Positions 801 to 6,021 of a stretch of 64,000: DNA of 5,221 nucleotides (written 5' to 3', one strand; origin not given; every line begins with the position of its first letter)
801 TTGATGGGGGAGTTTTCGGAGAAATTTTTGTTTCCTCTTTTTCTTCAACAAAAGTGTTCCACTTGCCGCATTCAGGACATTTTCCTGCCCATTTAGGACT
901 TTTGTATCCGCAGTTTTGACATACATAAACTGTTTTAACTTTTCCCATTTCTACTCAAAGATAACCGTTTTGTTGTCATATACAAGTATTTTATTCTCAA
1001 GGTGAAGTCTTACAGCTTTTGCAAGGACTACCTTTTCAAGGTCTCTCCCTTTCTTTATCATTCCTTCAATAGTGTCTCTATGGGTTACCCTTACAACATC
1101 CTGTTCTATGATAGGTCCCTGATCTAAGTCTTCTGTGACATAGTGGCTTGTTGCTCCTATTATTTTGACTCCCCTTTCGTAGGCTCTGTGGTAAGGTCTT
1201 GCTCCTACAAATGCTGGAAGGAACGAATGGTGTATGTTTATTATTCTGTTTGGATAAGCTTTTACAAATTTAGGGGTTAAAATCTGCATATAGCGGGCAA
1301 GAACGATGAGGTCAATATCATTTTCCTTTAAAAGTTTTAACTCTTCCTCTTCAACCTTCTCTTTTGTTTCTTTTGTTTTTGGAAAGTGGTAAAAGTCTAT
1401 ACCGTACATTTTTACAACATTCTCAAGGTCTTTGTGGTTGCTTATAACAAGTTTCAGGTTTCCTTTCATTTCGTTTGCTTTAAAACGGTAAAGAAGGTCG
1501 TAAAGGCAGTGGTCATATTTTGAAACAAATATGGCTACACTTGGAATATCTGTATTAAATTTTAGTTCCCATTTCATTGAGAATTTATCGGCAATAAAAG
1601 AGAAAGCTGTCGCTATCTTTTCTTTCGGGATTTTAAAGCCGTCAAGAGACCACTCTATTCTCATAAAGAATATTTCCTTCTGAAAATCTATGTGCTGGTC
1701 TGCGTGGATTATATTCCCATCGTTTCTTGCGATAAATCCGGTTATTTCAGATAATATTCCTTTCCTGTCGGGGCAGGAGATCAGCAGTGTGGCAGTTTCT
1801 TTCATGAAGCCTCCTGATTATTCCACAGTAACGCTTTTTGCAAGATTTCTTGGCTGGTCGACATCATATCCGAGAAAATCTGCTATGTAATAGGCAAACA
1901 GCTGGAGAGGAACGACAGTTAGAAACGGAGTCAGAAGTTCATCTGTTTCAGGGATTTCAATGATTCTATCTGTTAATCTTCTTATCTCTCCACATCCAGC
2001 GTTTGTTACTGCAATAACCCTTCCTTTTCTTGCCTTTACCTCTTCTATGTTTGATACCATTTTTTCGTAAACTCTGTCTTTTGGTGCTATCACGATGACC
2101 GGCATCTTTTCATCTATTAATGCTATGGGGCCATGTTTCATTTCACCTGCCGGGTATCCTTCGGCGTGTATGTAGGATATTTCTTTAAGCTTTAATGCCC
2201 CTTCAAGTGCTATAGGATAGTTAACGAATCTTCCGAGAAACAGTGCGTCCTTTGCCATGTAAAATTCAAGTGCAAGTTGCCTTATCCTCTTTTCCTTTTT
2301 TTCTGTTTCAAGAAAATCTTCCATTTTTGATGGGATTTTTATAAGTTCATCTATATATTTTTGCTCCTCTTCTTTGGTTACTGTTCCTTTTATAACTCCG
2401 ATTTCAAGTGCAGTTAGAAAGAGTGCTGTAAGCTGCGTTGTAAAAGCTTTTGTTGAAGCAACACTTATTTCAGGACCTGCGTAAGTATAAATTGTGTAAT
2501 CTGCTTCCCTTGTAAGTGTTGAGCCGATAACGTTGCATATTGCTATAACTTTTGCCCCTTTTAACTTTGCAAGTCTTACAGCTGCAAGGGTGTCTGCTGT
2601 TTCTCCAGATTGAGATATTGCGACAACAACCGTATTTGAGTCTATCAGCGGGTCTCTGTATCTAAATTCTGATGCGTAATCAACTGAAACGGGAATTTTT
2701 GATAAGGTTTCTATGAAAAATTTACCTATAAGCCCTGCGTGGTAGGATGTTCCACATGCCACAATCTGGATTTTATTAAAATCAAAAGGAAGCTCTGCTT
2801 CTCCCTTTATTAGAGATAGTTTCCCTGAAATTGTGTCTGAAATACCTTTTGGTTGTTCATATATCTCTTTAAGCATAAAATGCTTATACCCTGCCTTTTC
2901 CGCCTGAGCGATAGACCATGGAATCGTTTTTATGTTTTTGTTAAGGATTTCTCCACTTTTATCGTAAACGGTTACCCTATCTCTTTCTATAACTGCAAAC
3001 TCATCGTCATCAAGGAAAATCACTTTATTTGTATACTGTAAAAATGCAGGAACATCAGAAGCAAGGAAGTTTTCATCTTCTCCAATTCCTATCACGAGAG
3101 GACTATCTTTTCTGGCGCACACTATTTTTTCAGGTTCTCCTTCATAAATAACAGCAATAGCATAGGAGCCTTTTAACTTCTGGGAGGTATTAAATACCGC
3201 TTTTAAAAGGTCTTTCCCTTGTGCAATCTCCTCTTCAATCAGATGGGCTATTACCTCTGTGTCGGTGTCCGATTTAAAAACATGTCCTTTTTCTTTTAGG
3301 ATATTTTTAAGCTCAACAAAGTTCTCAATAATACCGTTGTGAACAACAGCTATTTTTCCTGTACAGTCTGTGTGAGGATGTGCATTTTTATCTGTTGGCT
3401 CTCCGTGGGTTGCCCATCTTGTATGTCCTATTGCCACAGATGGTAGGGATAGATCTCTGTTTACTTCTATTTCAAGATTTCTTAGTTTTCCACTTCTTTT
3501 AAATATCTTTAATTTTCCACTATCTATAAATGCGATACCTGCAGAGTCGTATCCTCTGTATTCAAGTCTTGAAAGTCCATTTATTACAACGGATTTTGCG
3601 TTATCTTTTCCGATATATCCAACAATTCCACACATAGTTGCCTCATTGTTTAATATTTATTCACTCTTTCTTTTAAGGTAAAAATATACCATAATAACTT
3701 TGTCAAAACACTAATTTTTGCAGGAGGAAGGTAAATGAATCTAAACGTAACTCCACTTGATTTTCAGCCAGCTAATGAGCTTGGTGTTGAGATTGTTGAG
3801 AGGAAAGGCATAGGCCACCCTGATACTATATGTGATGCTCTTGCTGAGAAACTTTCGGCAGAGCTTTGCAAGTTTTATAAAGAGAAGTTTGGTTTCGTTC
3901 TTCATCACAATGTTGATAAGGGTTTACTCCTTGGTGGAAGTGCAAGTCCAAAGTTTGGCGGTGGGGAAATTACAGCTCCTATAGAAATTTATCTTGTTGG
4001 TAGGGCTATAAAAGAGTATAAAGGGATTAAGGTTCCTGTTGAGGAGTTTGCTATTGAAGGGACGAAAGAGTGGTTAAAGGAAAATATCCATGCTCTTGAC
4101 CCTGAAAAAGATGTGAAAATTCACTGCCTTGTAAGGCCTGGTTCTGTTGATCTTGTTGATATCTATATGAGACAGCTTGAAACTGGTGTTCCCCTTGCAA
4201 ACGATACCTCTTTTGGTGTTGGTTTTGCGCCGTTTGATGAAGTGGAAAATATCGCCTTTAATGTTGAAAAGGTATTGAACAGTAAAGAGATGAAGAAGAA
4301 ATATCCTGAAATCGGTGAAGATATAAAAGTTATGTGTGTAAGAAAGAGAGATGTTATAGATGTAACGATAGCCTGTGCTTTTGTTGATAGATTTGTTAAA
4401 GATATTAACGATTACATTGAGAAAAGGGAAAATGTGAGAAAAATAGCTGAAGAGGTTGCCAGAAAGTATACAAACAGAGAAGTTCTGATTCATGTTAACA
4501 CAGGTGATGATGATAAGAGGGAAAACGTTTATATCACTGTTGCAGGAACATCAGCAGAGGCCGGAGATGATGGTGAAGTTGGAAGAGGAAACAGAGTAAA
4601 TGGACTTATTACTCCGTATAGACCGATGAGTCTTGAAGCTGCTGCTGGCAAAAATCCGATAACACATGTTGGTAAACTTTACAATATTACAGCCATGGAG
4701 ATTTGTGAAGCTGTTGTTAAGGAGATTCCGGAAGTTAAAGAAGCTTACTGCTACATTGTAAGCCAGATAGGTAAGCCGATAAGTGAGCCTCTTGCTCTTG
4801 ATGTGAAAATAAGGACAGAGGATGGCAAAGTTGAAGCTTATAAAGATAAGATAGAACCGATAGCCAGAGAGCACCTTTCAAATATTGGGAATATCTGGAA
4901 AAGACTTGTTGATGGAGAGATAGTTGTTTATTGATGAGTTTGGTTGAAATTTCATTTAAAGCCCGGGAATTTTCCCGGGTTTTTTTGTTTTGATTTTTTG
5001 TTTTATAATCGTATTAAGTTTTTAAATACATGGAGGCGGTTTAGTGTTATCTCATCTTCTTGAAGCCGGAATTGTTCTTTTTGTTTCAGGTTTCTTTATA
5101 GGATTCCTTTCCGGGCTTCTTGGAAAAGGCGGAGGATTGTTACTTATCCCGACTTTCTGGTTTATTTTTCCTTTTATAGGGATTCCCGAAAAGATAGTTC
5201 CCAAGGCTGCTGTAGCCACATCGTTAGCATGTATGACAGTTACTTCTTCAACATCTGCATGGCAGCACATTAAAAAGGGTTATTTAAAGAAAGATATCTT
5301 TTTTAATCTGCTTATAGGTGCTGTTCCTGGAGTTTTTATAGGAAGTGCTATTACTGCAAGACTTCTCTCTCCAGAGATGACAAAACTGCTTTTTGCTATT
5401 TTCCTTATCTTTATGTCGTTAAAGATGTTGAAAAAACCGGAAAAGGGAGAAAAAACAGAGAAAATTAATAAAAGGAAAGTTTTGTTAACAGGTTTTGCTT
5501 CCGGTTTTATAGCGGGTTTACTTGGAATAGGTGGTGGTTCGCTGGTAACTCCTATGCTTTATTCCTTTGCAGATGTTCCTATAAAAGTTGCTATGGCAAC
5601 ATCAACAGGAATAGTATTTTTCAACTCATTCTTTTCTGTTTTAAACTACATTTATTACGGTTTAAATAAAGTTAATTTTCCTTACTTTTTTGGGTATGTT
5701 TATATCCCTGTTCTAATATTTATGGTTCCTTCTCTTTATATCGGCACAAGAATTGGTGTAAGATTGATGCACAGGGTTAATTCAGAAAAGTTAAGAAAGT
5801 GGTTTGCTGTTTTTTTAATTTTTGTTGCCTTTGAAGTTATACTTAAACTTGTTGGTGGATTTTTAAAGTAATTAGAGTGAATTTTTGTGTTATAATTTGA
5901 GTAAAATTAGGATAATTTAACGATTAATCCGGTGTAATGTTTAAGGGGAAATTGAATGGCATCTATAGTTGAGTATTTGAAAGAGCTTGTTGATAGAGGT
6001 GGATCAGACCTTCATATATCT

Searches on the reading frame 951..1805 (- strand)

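Call 50: search_protein_families(library=ncbifam, proteins=[window:951-1805:-], max_evalue=1e-15)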
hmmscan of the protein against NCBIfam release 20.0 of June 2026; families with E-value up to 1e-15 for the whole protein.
window:951-1805:- (284 aa): 4 families
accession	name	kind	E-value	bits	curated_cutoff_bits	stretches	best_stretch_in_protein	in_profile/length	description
TIGR00655.1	PurU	equivalog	1.3e-124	415.4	285.95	1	6-283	2-280/280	formyltetrahydrofolate deformylase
NF004684.0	PRK06027.1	subfamily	6.8e-123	409.9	223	1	2-283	4-285/286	formyltetrahydrofolate deformylase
TIGR00639.1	PurN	equivalog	3.2e-35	121.4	150.1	1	90-273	3-189/192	phosphoribosylglycinamide formyltransferase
TIGR00460.1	fmt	equivalog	7.3e-19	68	201.5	1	143-268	60-184/315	methionyl-tRNA formyltransferase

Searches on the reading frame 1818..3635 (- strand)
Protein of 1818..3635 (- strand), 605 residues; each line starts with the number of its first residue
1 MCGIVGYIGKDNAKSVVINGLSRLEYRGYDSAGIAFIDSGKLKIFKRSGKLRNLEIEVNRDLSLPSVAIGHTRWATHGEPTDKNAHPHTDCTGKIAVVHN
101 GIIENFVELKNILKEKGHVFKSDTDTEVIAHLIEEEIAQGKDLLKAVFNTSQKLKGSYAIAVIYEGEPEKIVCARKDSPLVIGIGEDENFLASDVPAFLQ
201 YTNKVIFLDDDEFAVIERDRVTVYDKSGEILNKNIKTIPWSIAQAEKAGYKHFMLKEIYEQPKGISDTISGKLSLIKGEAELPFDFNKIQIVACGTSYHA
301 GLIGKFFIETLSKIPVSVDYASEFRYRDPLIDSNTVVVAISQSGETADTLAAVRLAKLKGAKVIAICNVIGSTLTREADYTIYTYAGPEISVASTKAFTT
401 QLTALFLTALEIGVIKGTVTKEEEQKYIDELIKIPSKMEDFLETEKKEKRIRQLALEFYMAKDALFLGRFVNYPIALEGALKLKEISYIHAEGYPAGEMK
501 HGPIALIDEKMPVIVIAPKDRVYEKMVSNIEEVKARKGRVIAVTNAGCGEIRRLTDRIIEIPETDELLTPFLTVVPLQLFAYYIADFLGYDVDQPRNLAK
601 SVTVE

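Call 50: search_protein_families(library=ncbifam, proteins=[window:1818-3635:-], max_evalue=1e-15)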
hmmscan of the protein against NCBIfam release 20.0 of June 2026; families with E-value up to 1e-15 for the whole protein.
window:1818-3635:- (605 aa): 5 families
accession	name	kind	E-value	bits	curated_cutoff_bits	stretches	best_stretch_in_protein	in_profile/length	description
NF001484.0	PRK00331.1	subfamily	7.6e-264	876.7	381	1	1-605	1-601/601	isomerizing glutamine--fructose-6-phosphate transaminase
TIGR01135.1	glmS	equivalog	3.2e-260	864.8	418.05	1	2-605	1-607/607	glutamine--fructose-6-phosphate transaminase (isomerizing)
NF046059.1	NagB_SO3506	equivalog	5.9e-41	140.9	430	1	285-548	37-287/330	glucosamine-6-phosphate deaminase NagB-II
NF041128.1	glucosaP_deam_GlmD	equivalog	1e-34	120.3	580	1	254-602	3-321/323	glucosamine-6-phosphate deaminase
TIGR01134.1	purF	equivalog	2.5e-31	109.5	350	1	2-201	1-202/432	amidophosphoribosyltransferase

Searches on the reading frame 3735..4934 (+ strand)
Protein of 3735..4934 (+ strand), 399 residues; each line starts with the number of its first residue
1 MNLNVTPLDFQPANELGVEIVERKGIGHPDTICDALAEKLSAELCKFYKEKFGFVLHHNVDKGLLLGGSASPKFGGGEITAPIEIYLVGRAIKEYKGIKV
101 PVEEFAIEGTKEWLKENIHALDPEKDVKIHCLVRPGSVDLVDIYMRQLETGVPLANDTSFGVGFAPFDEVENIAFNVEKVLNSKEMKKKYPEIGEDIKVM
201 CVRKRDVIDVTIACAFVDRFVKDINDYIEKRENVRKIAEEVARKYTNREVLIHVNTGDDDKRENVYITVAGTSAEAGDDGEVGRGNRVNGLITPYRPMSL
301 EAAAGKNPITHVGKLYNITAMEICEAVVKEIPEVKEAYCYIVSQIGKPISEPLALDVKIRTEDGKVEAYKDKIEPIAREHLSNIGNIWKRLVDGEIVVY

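Call 50: search_protein_families(library=ncbifam, proteins=[window:3735-4934:+], max_evalue=1e-15)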
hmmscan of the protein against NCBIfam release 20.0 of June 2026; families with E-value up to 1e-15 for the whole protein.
window:3735-4934:+ (399 aa): 5 families
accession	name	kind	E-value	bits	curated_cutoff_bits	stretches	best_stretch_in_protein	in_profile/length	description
NF003366.0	PRK04439.1-5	subfamily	2e-167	557.1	435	1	2-399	3-395/395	methionine adenosyltransferase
NF003364.0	PRK04439.1-3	equivalog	7.5e-158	525.7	553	1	2-399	4-400/400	methionine adenosyltransferase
NF003365.0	PRK04439.1-4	equivalog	7.9e-147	489.4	577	1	2-399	4-406/406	methionine adenosyltransferase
NF003363.0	PRK04439.1-2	equivalog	3.1e-135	451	557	1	3-398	4-402/403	methionine adenosyltransferase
NF003362.0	PRK04439.1-1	equivalog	3.5e-79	266.4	481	1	9-384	8-388/406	methionine adenosyltransferase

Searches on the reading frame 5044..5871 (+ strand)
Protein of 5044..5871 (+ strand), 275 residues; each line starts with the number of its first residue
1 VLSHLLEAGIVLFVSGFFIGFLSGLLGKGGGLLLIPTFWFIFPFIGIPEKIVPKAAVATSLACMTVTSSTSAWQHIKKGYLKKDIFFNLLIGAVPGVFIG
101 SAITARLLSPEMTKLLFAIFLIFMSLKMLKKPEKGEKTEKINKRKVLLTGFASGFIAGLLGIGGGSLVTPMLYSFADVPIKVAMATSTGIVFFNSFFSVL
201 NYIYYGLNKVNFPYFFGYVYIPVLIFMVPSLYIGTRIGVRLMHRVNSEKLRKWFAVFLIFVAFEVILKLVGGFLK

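Call 50: search_protein_families(library=ncbifam, proteins=[window:5044-5871:+], max_evalue=1e-15)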
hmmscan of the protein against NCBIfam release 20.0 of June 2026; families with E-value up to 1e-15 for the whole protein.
window:5044-5871:+ (275 aa): 1 family
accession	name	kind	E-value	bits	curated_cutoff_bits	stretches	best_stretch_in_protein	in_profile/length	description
NF040961.1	MamO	equivalog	4.9e-17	61.5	800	0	140-265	524-647/648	magnetosome protein MamO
